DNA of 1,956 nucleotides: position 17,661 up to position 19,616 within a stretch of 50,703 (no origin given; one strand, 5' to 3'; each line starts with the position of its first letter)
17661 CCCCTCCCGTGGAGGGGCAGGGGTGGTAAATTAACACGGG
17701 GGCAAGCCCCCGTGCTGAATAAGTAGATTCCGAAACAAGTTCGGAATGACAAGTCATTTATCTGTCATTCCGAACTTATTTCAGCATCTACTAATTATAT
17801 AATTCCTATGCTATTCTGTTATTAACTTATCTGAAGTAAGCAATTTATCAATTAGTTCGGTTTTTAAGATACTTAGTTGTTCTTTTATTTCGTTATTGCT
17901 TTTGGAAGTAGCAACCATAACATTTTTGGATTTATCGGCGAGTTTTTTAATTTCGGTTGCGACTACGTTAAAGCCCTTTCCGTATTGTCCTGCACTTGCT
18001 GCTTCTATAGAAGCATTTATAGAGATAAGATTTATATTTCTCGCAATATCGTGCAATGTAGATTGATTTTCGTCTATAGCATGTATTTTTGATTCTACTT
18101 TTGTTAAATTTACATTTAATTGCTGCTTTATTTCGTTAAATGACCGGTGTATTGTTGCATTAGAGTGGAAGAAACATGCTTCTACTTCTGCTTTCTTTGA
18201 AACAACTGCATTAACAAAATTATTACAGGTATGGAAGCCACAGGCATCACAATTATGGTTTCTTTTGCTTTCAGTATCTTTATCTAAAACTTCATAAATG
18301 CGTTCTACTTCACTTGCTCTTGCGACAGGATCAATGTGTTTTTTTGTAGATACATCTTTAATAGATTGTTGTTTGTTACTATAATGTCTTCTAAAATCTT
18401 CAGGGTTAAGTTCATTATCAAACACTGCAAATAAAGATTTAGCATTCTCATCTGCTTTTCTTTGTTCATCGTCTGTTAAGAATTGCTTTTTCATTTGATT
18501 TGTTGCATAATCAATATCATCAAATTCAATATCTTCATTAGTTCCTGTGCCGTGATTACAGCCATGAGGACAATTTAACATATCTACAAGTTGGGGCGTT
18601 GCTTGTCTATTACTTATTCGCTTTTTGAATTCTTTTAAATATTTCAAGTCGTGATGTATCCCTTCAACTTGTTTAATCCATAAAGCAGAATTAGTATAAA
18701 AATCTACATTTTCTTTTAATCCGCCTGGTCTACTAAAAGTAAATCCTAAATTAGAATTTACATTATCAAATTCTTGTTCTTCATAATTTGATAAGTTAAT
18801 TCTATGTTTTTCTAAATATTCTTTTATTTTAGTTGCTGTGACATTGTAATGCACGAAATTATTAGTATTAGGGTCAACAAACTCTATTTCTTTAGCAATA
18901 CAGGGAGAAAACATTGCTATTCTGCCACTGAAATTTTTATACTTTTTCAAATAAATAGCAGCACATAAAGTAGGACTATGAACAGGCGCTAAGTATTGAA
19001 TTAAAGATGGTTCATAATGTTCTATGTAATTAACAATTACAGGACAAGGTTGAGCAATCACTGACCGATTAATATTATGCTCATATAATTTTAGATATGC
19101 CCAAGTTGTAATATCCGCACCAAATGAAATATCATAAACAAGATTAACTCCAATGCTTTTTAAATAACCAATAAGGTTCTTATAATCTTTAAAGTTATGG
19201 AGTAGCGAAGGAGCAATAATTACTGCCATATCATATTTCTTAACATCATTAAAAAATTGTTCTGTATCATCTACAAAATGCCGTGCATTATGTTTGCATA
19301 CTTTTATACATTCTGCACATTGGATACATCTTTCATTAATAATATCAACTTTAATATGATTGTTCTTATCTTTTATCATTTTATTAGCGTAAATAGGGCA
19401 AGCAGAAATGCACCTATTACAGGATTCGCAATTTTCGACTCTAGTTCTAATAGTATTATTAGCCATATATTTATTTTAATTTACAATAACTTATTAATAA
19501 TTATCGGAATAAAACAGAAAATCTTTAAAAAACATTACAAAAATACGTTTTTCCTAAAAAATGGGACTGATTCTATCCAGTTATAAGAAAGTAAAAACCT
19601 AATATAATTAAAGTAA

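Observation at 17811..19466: [FeFe]-hydrogenase-like sensory module fused to a minimal chemoreceptor tip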

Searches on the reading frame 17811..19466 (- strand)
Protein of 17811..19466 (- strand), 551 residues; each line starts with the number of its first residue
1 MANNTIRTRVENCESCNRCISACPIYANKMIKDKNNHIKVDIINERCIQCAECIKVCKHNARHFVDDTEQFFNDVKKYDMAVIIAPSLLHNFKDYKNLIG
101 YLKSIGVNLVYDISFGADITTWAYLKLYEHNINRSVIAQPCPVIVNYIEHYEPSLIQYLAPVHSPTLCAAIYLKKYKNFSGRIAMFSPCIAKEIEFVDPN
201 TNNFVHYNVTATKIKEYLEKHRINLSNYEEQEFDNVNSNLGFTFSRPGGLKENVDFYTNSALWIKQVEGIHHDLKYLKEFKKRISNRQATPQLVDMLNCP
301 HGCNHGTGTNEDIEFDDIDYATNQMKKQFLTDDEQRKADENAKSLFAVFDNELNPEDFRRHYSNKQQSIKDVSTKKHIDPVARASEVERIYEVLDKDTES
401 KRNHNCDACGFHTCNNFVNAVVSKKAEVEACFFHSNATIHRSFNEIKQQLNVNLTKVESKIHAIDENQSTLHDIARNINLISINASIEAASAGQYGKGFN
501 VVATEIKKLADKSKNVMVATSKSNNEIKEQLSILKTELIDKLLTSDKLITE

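Call 3: search_protein_families(library=pfam, proteins=[window:17811-19466:-], max_evalue=1)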
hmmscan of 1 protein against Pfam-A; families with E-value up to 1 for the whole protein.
window:17811-19466:- (551 aa): 16 families
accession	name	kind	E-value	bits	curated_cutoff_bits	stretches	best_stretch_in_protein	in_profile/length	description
PF02906.19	Fe_hyd_lg_C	-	1.2e-32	113.9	22.1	1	80-306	3-244/245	Iron only hydrogenase large subunit, C-terminal domain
PF00015.26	MCPsignal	-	1.3e-15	58.1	34.6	1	452-523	23-94/172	Methyl-accepting chemotaxis protein (MCP) signalling domain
PF12838.12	Fer4_7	-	4.3e-07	30.7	27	1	12-61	1-52/52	4Fe-4S dicluster domain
PF04060.18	FeS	-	7.2e-07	29.3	23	1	405-432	5-32/33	Putative Fe-S cluster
PF13237.11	Fer4_10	-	2.4e-06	27.8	25.5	1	10-57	6-52/53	4Fe-4S dicluster domain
PF13187.11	Fer4_9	-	6.5e-06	26.5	27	1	12-60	1-50/52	4Fe-4S dicluster domain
PF13183.11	Fer4_8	-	0.00013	22.9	27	2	45-81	3-35/68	4Fe-4S dicluster domain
PF00037.32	Fer4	-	0.0005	20.2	21.1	2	41-61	2-22/24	4Fe-4S binding domain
PF12837.12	Fer4_6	-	0.0027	18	25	2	40-61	2-23/24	4Fe-4S binding domain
PF13534.11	Fer4_17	-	0.008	17.1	22.2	1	46-63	1-18/61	4Fe-4S dicluster domain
PF25160.1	LdpA_Fe-S-bd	-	0.022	15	27.6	1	10-26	25-41/49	LdpA Fe-S cluster-binding domain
PF14697.11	Fer4_21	-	0.034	14.7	35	2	3-25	31-53/59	4Fe-4S dicluster domain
PF12800.12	Fer4_4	-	0.046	14.5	24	2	45-58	2-15/17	4Fe-4S binding domain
PF13484.11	Fer4_16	-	0.088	14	30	1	12-29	1-18/66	4Fe-4S double cluster binding domain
PF11083.13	Relaxase_C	-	0.19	12.4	30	1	438-512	18-94/125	C-terminal helical hairpin domain from relaxase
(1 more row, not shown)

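Call 4: search_protein_families(library=ncbifam, proteins=[window:17811-19466:-], max_evalue=1)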
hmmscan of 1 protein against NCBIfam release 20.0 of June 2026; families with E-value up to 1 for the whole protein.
window:17811-19466:- (551 aa): 74 families (the best 25 are shown)
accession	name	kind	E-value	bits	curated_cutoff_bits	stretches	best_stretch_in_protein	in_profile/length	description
TIGR04105.1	FeFe_hydrog_B1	subfamily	3.5e-34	118.3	450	1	18-311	165-460/462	monomeric [FeFe] hydrogenase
TIGR02512.1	FeFe_hydrog_A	subfamily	1.6e-27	96.4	405.95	2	6-252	2-287/375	[FeFe] hydrogenase, group A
NF040763.1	FeFe_hydrog_A6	exception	8.3e-21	74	765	2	4-249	138-422/571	NADH-dependent [FeFe] hydrogenase, group A6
NF050802.1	AspChtxCcaA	equivalog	3.7e-12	45.4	1300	1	436-534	544-635/700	aspartate chemotaxis receptor CcaA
NF058645.1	MCPCtpMPsAe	equivalog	1.7e-10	40.3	900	1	436-514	361-438/558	methyl-accepting chemotaxis protein CtpM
TIGR01944.1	rnfB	subfamily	2.7e-09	36.9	68.7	2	10-70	112-168/190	RnfABCDGE type electron transport complex subunit B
NF041847.1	transduc_aer2_vibrio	equivalog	3.2e-09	35.6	1200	1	454-515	588-649/804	aerotaxis transducer Aer2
NF047851.1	MCPCitTducer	equivalog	2.5e-08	33.5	900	1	461-515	357-411/553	methyl-accepting chemotaxis citrate transducer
NF011615.0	PRK15041.1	equivalog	3.2e-08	32.7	947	1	462-515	359-412/554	methyl-accepting chemotaxis protein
NF007309.0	PRK09793.1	equivalog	4.5e-08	32.5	903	1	462-516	355-409/533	methyl-accepting chemotaxis protein IV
NF011622.0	PRK15048.1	equivalog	4.7e-08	32.6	900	1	464-515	359-410/553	methyl-accepting chemotaxis protein II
NF004541.0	PRK05888.2-2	equivalog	1.5e-07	31.4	217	1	5-77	55-126/168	NADH-quinone oxidoreductase subunit NuoI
NF006221.0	PRK08348.1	subfamily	3.7e-07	29.9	124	1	7-84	40-113/136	NADH-plastoquinone oxidoreductase subunit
NF041836.1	rnfB_Methano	equivalog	4e-07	29.7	445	2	395-433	41-79/265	Rnf electron transport complex subunit RnfB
NF005505.0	PRK07118.1-4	equivalog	7.4e-07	28.9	378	2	395-433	41-79/265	Fe-S cluster domain-containing protein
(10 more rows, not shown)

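Call 5: search_solved_structures(query=window:17811-19466:-, max_evalue=1, show_alignments=3)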
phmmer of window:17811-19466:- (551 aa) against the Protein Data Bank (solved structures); distinct sequences matched with E-value up to 1: 63 (the best 60 are shown).
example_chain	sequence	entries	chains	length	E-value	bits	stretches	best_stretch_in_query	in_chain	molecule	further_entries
7p5h_A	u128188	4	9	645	2.4e-17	66.2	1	41-267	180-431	Fe-hydrogenase, subunit alpha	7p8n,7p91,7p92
9rkm_A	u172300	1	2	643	2.4e-13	53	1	8-252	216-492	[FeFe]-hydrogenase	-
30jk_A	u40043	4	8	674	2.7e-13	52.8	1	8-252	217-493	[FeFe]-hydrogenase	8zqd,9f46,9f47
8a6t_A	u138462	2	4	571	1e-12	50.9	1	42-252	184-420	Electron bifurcating hydrogenase subunit HydA1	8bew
7qv7_D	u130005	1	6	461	1.9e-12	50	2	97-252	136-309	Hydrogen dependent carbon dioxide reductase subunit HydA2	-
3ja6_H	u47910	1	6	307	1.7e-08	37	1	468-528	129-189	Methyl-accepting chemotaxis protein 2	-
2ch7_B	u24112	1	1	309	1.8e-08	36.9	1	468-528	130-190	METHYL-ACCEPTING CHEMOTAXIS PROTEIN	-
2ch7_A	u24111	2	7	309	1.8e-08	36.9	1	468-528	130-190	METHYL-ACCEPTING CHEMOTAXIS PROTEIN | Methyl-accepting chemotaxis protein 2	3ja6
3ur1_C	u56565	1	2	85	2.6e-08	36.3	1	460-528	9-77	Methyl-accepting chemotaxis protein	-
4jpb_B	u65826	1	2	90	2.7e-08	36.3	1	460-528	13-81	Methyl-accepting chemotaxis protein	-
3g6b_A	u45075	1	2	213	1e-07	34.4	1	454-529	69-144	Methyl-accepting chemotaxis protein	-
3g67_A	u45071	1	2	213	1.1e-07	34.3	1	454-529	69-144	Methyl-accepting chemotaxis protein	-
31cj_A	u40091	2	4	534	1.8e-07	33.6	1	462-516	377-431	Aerotaxis receptor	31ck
8ru6_B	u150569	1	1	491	4.3e-07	32.4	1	12-212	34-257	Periplasmic [Fe] hydrogenase large subunit,CpI,Periplasmic [Fe] hydrogenase small subunit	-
9gnk_A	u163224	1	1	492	9.9e-07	31.1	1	12-212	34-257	Periplasmic [Fe] hydrogenase large subunit,Periplasmic [Fe] hydrogenase small subunit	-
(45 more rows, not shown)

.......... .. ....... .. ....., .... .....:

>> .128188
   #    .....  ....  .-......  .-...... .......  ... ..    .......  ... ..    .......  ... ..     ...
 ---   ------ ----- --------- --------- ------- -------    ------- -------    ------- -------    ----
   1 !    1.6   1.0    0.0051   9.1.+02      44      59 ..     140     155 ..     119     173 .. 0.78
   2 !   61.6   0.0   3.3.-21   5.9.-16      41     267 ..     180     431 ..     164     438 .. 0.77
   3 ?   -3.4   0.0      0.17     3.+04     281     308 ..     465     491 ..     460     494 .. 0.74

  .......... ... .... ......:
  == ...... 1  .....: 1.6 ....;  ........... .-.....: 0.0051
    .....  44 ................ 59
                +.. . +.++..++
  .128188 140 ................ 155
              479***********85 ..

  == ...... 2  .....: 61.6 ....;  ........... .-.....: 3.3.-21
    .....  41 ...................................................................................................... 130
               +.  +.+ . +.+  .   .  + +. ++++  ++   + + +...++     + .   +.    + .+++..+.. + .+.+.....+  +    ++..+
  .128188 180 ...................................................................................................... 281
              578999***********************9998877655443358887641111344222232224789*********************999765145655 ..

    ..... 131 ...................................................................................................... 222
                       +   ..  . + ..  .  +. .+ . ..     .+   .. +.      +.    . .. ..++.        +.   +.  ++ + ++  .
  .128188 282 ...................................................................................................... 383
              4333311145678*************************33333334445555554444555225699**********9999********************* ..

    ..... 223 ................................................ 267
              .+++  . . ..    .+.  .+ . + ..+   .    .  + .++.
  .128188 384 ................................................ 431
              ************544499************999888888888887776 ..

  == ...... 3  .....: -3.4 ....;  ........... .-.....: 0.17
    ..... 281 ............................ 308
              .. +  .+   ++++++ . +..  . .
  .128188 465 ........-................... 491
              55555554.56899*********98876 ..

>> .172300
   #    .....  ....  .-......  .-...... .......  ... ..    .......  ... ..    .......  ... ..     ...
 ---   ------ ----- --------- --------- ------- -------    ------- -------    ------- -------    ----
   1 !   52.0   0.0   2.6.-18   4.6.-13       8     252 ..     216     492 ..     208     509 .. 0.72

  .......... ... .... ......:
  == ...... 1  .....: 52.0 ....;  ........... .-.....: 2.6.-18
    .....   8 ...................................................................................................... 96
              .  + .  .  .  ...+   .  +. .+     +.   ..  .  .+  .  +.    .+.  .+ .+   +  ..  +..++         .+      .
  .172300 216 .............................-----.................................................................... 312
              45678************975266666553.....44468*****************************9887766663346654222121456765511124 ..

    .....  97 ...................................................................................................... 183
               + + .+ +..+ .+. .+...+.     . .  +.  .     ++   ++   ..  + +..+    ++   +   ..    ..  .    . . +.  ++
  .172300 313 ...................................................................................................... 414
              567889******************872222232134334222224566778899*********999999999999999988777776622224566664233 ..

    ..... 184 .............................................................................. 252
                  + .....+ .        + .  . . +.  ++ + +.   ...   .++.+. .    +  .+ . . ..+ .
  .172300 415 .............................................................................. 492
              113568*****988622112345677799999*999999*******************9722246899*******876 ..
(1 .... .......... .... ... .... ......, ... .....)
